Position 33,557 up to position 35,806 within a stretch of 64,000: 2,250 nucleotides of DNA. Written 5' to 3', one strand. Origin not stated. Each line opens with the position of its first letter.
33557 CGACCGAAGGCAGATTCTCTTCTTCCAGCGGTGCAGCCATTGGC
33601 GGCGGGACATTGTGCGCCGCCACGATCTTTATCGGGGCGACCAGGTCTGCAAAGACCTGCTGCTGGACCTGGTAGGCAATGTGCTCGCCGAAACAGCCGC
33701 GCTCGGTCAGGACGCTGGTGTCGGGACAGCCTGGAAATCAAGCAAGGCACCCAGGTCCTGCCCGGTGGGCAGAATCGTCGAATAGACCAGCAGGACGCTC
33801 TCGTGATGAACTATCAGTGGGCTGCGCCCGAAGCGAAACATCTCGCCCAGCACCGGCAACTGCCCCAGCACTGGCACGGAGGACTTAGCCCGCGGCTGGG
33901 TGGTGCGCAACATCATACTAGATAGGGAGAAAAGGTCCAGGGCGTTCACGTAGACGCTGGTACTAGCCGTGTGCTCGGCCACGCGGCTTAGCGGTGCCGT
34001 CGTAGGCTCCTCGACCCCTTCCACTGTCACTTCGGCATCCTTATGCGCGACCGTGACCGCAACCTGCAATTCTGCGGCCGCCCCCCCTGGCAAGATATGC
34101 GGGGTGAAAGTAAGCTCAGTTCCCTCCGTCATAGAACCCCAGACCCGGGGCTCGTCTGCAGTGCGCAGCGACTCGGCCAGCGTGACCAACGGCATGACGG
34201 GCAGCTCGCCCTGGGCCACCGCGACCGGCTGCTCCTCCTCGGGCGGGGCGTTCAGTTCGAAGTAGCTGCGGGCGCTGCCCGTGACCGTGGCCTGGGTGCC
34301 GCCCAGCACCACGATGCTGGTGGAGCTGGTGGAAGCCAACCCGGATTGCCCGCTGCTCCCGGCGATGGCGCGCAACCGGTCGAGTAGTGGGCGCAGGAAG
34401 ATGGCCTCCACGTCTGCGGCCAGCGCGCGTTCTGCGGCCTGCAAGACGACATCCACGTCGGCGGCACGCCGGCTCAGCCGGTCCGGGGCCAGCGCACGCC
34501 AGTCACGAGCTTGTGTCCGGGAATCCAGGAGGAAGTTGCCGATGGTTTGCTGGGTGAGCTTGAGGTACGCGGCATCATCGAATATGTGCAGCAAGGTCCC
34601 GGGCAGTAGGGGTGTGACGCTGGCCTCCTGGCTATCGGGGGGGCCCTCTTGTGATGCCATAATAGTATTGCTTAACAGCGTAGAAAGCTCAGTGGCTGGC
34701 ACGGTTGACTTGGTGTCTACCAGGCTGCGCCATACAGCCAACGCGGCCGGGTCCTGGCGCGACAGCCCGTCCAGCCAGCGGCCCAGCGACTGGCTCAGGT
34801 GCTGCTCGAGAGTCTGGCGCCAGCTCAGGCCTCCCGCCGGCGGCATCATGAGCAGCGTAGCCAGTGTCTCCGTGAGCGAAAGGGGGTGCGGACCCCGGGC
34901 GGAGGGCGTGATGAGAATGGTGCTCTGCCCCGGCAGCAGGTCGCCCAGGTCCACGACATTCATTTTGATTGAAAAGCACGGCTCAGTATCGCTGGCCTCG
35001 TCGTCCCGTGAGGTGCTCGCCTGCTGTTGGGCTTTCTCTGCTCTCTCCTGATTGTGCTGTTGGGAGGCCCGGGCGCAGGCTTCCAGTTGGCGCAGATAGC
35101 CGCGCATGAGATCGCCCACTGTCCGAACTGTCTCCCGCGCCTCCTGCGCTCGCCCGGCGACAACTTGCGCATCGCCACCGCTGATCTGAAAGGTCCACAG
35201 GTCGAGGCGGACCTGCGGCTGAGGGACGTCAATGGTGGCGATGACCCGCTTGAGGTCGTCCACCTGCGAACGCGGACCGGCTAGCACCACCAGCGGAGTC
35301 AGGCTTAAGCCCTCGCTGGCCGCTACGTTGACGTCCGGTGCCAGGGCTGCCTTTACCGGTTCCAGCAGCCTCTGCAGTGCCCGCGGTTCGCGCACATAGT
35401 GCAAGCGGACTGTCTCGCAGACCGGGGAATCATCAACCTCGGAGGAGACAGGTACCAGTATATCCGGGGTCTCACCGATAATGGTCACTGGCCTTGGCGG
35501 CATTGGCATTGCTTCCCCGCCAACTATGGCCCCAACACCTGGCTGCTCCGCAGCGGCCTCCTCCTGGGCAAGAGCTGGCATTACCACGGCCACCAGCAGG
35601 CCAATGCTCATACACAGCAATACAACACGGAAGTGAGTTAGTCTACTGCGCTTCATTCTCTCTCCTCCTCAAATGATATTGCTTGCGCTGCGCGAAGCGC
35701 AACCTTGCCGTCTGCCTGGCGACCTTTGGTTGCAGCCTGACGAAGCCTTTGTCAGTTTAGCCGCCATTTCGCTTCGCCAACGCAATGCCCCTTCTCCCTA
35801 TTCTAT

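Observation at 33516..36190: Secretin gene bracketed by a 136-bp direct repeat derived from the 3' end of the E1 dehydrogenase gene; one copy is a gene stump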

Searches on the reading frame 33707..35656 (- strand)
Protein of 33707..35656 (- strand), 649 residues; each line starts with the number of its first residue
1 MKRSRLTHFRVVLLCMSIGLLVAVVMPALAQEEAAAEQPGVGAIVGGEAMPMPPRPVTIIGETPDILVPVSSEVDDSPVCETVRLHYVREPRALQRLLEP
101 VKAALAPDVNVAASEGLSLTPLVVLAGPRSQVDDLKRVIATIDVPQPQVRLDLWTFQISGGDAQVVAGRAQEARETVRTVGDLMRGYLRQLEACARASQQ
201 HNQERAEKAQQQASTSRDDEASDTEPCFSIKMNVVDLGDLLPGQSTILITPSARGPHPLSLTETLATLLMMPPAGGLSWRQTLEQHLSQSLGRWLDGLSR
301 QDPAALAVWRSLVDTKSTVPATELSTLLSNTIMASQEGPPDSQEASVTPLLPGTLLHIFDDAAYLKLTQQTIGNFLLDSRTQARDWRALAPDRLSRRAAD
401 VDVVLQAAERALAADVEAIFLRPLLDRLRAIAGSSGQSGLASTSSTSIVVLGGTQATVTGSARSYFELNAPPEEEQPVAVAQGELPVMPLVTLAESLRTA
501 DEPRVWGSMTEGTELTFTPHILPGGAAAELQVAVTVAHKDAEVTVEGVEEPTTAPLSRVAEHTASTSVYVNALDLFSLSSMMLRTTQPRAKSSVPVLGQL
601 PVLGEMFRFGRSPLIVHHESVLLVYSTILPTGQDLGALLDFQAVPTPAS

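Call 7: search_protein_families(library=pfam, proteins=[window:33707-35656:-])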
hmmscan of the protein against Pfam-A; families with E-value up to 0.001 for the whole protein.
window:33707-35656:- (649 aa): 1 family
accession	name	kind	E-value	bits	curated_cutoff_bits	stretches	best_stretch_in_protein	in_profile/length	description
PF00263.26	Secretin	-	8.6e-09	35.6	27.5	1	509-608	55-148/169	Bacterial type II and III secretion system protein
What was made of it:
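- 33707..35656 (-): Secretin-domain gene (649 aa), ending at its native TGA. Pfam PF00263, E=8.6e-9 (call 7).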

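Call 11: find_encoding_contigs(protein=window:33707-35656:-, flank=10000, max_places=10)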
Protein window:33707-35656:- (649 aa): no gene with exactly this product is on record in the collection.

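Call 27: find_homologous_proteins(query=window:33707-35656:-, max_evalue=0.00001)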
Query window:33707-35656:- (649 aa): 27 proteins with E <= 0.00001 among 8000 candidates.
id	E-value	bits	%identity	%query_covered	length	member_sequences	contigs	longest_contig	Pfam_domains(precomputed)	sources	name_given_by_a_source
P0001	0.0e+0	1395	100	100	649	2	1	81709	PF00263.27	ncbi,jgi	-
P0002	0.0e+0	1104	82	99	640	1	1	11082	PF00263.27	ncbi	-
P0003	0.0e+0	1090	81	100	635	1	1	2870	PF00263.27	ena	-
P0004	0.0e+0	1069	80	100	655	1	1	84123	PF00263.27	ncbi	-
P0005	0.0e+0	1038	77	100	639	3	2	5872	PF00263.27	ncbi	-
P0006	2.3e-292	989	75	100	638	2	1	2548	PF00263.27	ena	-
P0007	6.5e-287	971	74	100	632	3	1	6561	PF00263.27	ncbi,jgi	-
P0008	1.7e-204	699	58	89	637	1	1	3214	PF00263.27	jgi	-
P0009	1.1e-200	686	54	99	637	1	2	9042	PF00263.27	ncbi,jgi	-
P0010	7.0e-150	519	46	88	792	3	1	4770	PF00263.27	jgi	-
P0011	1.3e-144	501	45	61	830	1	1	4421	PF00263.27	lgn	-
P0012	2.9e-141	490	47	87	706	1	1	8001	PF00263.27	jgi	jgi:hypothetical protein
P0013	2.9e-140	487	46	87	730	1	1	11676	PF00263.27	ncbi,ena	-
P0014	5.7e-139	483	46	87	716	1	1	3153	PF00263.27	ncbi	-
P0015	1.6e-137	478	44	90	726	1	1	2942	PF00263.27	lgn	-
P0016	2.3e-137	477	46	87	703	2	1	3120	PF00263.27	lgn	-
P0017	2.9e-130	454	42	61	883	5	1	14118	PF00263.27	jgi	-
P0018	1.6e-129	451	42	61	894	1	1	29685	PF00263.27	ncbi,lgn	-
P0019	1.6e-129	451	42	61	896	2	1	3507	PF00263.27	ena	-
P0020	4.5e-128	447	41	61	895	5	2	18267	PF00263.27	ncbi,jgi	-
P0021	1.1e-126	442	63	21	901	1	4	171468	PF00263.27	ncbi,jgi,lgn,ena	-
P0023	1.5e-124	435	39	64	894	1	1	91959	PF00263.27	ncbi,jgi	-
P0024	4.6e-124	433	42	61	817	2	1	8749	PF00263.27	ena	-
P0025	3.5e-120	420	44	31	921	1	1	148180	PF00263.27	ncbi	-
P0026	6.1e-119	416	44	31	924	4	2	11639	PF00263.27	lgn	-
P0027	3.9e-118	414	43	31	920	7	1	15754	PF00263.27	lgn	-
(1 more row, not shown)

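Call 28: find_encoding_contigs(protein=P0004, flank=8000, max_places=3)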
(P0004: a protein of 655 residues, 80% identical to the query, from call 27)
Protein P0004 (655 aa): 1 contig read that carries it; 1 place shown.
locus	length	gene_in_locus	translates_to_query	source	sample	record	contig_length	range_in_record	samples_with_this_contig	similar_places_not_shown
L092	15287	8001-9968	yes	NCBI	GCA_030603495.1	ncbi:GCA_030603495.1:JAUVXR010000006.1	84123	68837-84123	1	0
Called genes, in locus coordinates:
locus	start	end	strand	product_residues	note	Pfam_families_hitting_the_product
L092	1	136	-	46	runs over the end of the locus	-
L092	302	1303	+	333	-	PF00294:PfkB, PF08543:Phos_pyr_kin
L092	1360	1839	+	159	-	PF12641:Flavodoxin_3 (weak), PF12724:Flavodoxin_5, PF00258:Flavodoxin_1, PF03358:FMN_red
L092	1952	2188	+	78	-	PF00582:Usp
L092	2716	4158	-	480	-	PF00370:FGGY_N, PF02782:FGGY_C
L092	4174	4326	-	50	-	-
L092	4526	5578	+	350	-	PF01380:SIS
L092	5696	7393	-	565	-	PF01268:FTHFS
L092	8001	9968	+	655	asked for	PF00263:Secretin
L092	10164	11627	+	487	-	PF00837:T4_deiodinase, PF00578:AhpC-TSA (weak), PF02129:Peptidase_S15 (faint), PF20434:BD-FAE, PF07859:Abhydrolase_3, PF00326:Peptidase_S9, PF01738:DLH (faint)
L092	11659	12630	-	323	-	PF08240:ADH_N, PF16912:Glu_dehyd_C, PF00107:ADH_zinc_N, PF13602:ADH_zinc_N_2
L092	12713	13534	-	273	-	PF00106:adh_short, PF08659:KR, PF13561:adh_short_C2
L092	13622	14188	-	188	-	PF02632:BioY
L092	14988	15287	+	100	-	?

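Call 29: find_encoding_contigs(protein=P0005, flank=8000, max_places=3)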
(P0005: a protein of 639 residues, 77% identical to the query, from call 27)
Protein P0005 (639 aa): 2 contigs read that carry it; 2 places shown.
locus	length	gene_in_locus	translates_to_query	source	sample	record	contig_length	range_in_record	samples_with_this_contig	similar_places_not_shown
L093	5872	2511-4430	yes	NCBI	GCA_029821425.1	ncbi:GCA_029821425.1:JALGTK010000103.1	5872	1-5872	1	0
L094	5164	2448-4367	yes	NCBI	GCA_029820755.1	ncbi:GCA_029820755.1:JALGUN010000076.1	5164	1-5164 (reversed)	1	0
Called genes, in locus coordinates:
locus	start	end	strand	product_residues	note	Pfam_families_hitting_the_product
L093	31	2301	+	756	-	PF00676:E1_dh, PF02775:TPP_enzyme_C, PF02779:Transket_pyr, PF02780:Transketolase_C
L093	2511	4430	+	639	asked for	PF00263:Secretin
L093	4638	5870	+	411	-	?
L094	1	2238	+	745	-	?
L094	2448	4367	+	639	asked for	PF00263:Secretin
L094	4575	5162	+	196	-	?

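Call 30: find_encoding_contigs(protein=P0007, flank=8000, max_places=3)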
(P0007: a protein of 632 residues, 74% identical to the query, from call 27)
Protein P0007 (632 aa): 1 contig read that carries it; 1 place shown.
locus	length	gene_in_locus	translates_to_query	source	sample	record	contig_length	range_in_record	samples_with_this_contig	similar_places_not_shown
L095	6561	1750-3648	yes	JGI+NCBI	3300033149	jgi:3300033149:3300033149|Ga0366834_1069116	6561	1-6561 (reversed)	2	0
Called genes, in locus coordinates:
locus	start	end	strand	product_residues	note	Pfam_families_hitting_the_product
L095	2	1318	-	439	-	?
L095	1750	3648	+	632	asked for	PF00263:Secretin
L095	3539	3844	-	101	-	-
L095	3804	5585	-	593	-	PF00656:Peptidase_C14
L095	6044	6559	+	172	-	?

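Call 31: find_encoding_contigs(protein=P0003, flank=8000, max_places=3)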
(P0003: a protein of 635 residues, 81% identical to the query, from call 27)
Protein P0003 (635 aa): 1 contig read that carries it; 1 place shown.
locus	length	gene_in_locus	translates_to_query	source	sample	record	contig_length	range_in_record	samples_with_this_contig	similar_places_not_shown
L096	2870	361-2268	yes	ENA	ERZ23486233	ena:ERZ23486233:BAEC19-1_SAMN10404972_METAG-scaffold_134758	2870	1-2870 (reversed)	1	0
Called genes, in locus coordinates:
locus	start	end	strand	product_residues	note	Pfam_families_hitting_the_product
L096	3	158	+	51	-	?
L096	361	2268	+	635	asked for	PF00263:Secretin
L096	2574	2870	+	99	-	?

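Call 40: find_encoding_contigs(protein=P0006, flank=8000, max_places=3)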
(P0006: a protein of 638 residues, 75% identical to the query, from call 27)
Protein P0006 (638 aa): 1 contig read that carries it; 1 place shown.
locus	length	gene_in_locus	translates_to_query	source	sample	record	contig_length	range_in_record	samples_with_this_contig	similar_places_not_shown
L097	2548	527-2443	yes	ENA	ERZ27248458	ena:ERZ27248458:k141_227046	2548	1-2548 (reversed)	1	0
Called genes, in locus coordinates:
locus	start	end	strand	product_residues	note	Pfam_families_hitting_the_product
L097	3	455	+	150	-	?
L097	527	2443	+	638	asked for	PF00263:Secretin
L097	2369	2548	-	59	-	?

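Call 41: find_encoding_contigs(protein=P0009, flank=8000, max_places=3)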
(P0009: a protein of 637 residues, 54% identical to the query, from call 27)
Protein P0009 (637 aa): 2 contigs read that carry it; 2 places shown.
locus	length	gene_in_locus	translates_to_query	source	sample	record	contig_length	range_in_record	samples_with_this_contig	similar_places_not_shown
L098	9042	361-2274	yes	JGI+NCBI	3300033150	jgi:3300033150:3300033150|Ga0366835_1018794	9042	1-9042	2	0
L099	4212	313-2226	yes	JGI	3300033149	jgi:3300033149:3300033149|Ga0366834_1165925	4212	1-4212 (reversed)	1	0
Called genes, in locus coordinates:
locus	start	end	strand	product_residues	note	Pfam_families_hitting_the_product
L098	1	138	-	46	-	?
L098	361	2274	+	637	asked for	PF00263:Secretin (weak)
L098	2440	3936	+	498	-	PF03747:ADP_ribosyl_GH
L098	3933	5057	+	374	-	PF01208:URO-D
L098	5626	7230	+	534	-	PF00682:HMGL-like, PF22617:HCS_D2, PF08502:LeuA_dimer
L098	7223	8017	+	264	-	PF04445:SAM_MT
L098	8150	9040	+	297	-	?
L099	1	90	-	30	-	?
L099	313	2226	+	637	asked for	PF00263:Secretin (weak)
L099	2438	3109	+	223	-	PF03747:ADP_ribosyl_GH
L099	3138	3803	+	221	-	-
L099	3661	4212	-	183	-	PF16347:SGSH_C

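Call 42: find_encoding_contigs(protein=P0001, flank=10000, max_places=4)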
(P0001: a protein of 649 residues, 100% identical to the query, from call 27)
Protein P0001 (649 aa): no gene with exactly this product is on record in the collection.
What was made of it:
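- Tried and rejected: Exact-protein look-ups of the window secretin and of P0001: not on record (calls 11, 42).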

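Call 52: search_protein_families(library=ncbifam, proteins=[window:33707-35656:-], max_evalue=0.001)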
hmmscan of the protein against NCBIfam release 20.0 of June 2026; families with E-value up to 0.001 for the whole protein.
window:33707-35656:- (649 aa): 3 families
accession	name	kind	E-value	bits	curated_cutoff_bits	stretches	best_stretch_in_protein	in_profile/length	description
TIGR02517.1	type_II_gspD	equivalog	9.5e-09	34.3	351.35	1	511-608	481-570/600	type II secretion system secretin GspD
TIGR02516.1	type_III_yscC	equivalog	1.1e-08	34.1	238.45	1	508-609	344-442/463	type III secretion system outer membrane ring subunit SctC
TIGR02515.1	IV_pilus_PilQ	subfamily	0.00028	20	284.35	0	514-608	322-407/428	type IV pilus secretin PilQ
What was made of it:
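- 33707..35656 (-): NCBIfam GspD/SctC/PilQ hits far below cut-offs (call 52).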

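Call 64: find_related_loci(query=window:33707-35656:-, collection=viral_contigs, flank=5000)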
Query window:33707-35656:- (649 aa) in viral_contigs; peptide patterns used: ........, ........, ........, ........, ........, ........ (x = any residue, [..] = any of these).
43 stretches matched a pattern, but none encodes a relative of the query by tblastn (E <= 1e-3).
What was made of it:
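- The secretin has no viral relatives (call 64). It has no relatives in viral contigs (call 64).
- Tried and rejected: Viral-contig scan with the secretin: nothing (call 64).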
